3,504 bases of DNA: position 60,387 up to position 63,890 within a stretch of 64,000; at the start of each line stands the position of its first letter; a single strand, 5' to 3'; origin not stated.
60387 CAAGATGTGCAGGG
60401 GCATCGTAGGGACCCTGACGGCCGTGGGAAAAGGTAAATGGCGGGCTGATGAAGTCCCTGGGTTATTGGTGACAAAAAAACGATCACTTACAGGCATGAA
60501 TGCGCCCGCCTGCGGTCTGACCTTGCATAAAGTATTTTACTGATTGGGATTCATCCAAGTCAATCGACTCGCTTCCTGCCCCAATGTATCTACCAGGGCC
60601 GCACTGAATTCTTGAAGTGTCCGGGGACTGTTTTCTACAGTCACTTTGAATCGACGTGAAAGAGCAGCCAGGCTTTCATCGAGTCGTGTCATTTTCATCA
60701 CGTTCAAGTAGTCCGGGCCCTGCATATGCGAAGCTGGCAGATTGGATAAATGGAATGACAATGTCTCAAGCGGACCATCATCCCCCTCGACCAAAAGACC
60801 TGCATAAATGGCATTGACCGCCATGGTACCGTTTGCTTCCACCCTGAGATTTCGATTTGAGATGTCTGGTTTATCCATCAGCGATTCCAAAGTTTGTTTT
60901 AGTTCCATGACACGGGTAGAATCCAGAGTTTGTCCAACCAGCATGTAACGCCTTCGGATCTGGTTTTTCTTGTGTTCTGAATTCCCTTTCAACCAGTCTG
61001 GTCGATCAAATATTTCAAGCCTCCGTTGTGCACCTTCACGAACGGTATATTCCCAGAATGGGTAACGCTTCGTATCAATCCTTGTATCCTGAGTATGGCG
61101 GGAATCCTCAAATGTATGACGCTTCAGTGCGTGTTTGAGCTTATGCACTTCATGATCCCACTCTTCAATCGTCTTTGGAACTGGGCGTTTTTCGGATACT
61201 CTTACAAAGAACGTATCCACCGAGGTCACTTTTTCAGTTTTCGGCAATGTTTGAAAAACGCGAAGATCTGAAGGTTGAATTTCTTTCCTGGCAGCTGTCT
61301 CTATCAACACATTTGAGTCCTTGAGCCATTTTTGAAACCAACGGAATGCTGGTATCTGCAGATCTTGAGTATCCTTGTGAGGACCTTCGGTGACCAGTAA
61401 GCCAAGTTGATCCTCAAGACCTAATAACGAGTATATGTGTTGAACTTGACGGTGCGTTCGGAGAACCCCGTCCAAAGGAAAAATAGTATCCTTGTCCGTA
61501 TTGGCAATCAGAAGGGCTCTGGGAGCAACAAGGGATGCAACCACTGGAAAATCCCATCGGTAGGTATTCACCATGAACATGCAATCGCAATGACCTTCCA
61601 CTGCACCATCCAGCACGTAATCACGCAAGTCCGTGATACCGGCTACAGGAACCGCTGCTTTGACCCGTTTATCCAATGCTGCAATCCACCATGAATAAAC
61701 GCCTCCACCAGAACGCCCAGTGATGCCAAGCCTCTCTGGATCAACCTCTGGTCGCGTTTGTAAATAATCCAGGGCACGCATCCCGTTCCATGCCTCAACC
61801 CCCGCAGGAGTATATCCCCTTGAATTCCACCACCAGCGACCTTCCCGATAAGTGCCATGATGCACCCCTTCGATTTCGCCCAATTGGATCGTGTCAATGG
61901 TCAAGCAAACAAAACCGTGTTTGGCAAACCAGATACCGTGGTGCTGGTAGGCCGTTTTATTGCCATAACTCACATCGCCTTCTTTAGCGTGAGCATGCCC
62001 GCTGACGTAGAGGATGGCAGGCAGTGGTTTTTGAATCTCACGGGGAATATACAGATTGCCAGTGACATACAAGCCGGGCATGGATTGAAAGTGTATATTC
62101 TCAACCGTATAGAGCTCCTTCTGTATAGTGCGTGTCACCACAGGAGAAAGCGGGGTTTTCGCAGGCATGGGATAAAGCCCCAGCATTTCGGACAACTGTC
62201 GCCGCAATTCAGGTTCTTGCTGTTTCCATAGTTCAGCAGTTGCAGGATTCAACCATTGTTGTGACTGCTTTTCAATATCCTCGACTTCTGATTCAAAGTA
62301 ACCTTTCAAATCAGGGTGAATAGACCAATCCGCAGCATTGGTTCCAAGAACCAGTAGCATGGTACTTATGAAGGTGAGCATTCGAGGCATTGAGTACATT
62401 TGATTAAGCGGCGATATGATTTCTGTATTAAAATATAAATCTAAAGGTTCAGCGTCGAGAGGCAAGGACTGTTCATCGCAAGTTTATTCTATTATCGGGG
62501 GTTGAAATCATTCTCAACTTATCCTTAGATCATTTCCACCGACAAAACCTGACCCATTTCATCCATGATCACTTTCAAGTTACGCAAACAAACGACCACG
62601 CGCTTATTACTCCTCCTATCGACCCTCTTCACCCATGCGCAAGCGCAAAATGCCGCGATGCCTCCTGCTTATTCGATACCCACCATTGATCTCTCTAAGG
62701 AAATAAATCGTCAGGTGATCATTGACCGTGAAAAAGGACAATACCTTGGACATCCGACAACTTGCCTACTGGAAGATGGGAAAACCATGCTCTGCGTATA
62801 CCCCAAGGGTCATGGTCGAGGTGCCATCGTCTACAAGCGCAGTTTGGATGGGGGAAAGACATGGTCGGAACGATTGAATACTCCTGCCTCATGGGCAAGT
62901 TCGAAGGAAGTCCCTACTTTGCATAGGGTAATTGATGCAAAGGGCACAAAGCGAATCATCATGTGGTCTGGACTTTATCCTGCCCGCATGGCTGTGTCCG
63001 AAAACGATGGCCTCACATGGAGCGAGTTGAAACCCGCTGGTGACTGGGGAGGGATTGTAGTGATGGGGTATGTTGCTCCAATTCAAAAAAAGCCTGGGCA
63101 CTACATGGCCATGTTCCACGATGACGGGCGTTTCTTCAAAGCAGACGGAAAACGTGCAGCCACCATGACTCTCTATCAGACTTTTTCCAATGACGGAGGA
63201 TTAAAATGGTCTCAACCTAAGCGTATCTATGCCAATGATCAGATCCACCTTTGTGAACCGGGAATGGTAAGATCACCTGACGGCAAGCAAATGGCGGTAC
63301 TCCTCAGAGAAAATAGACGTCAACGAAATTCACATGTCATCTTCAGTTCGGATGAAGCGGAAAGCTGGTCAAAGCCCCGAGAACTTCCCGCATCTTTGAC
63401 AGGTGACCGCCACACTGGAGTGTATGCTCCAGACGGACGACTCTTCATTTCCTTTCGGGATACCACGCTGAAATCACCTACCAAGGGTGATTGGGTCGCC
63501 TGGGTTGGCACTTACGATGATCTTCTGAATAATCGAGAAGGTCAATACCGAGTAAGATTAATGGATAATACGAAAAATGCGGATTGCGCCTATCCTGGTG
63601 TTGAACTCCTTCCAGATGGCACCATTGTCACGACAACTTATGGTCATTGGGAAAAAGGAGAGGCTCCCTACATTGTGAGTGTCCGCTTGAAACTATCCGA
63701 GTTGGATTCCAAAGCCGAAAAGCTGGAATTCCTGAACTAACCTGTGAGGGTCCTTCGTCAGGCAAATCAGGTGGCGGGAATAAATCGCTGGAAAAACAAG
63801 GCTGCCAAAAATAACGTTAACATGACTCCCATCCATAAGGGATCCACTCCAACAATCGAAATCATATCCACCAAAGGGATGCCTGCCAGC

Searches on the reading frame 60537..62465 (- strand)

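Call 59: search_protein_families(library=pfam, proteins=[window:60537-62465:-], max_evalue=0.00001)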
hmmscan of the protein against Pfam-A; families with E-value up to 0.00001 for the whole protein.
window:60537-62465:- (642 aa): 4 families
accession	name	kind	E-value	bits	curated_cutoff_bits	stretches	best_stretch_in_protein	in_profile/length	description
PF12715.13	Abhydrolase_7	-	4.6e-09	36.4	21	1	80-271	48-252/388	Abhydrolase family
PF00326.27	Peptidase_S9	-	8e-09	35.7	22.6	1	204-286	24-107/213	Prolyl oligopeptidase family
PF22244.2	GCE_fung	-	1.4e-07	32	27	0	225-274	84-135/231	Glucuronyl esterase, fungi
PF05448.18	AXE1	-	2.2e-07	30.4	21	1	113-274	51-206/321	Acetyl xylan esterase (AXE1)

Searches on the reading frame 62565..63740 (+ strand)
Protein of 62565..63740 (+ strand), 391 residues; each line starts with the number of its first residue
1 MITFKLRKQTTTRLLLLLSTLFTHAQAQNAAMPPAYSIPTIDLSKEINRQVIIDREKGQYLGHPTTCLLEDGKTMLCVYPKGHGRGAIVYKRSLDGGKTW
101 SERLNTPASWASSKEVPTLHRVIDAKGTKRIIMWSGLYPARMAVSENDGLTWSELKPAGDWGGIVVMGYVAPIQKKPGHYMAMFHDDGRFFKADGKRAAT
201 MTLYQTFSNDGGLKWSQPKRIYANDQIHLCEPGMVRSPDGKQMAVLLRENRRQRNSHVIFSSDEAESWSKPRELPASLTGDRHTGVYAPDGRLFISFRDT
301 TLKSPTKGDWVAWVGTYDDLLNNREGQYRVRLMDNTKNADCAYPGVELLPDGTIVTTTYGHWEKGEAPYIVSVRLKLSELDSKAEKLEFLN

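Call 59: search_protein_families(library=pfam, proteins=[window:62565-63740:+], max_evalue=0.00001)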
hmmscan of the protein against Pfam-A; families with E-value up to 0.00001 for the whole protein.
window:62565-63740:+ (391 aa): 1 family
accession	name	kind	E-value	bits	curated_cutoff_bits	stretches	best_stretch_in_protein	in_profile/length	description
PF13088.12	BNR_2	-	1e-15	58.3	31.4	2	143-298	85-228/277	BNR repeat-like domain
